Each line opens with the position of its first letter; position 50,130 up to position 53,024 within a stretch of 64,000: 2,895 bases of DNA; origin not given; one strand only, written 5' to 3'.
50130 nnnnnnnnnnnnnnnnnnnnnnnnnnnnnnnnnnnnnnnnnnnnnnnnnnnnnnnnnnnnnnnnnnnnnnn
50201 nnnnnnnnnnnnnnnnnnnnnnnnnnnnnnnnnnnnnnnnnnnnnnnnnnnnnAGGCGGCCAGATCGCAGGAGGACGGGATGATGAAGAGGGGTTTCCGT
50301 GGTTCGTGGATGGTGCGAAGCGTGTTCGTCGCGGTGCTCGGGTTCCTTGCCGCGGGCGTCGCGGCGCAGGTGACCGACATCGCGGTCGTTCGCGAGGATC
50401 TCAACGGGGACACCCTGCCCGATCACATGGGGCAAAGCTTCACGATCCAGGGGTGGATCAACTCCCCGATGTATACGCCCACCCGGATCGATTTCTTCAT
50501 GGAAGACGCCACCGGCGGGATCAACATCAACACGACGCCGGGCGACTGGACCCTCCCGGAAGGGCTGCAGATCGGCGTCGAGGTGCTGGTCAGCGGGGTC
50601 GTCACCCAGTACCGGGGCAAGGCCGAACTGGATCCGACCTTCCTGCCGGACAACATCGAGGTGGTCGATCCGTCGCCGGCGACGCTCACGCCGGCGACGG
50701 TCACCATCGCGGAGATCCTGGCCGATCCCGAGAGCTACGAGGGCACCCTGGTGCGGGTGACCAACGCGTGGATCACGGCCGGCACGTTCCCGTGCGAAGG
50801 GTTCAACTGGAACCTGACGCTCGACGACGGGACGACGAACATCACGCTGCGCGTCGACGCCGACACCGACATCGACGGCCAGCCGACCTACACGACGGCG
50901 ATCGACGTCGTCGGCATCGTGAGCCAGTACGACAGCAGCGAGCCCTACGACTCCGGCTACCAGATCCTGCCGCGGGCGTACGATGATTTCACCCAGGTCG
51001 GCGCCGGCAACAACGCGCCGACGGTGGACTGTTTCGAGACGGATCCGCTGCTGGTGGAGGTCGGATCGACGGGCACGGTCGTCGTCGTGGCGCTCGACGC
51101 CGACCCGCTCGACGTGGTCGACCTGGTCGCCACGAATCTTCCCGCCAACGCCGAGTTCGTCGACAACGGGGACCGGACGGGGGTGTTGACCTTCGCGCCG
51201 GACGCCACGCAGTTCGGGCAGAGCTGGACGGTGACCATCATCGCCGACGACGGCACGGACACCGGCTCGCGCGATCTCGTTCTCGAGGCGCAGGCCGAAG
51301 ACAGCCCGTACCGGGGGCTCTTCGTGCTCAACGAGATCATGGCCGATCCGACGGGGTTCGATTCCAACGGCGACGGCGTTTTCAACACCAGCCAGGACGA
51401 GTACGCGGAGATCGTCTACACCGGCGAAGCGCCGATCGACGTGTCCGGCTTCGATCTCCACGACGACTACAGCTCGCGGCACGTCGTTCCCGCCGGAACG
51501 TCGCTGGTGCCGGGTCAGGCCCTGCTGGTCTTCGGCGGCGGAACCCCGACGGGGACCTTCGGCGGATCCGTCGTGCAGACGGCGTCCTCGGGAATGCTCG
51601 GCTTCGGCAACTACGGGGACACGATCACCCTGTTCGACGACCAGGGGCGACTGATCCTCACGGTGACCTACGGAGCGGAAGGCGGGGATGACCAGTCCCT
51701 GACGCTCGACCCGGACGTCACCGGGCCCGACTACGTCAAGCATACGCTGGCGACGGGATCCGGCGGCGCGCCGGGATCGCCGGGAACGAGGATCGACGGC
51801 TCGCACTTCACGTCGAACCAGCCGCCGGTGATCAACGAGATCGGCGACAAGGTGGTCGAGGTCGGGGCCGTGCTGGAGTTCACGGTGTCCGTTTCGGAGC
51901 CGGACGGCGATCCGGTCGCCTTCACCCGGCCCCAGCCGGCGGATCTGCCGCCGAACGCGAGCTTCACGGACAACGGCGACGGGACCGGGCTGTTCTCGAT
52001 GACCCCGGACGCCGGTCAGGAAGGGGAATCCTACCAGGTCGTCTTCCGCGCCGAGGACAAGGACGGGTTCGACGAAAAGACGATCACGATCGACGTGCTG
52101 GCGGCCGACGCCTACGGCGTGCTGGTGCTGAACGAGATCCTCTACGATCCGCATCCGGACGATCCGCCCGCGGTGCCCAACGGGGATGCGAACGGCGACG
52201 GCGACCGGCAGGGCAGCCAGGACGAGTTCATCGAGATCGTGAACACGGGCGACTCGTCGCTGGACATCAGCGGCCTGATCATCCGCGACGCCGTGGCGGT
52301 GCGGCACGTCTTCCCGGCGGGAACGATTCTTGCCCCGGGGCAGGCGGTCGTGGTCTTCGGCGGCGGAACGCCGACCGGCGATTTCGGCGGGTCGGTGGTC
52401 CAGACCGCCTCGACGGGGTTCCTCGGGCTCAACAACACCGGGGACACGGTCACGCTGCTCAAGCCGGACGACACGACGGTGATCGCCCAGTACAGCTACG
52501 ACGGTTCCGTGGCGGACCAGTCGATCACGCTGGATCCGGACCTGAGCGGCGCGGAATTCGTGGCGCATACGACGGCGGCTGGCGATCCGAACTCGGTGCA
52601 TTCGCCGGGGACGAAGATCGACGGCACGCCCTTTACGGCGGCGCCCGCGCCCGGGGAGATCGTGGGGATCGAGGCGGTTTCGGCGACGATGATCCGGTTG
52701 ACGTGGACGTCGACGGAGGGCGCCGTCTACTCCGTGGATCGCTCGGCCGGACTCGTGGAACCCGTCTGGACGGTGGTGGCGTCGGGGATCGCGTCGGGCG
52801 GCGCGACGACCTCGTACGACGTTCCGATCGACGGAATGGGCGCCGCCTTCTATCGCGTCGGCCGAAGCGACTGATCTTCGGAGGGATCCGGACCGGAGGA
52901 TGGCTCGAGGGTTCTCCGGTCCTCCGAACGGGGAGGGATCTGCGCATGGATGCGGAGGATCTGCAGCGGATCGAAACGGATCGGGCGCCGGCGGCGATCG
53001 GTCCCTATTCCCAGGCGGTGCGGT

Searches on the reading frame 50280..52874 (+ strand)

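Call 37: search_protein_families(library=pfam, proteins=[window:50280-52874:+], max_evalue=0.001)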
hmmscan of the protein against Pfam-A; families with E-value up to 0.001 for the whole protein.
window:50280-52874:+ (864 aa): 2 families
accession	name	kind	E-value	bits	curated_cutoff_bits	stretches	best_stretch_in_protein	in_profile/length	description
PF00932.25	LTD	-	7.7e-33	113.6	34.3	2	610-740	3-107/109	Lamin Tail Domain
PF18942.5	DUF5689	-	1e-08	35.8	28.6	1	32-236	4-216/217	Family of unknown function (DUF5689)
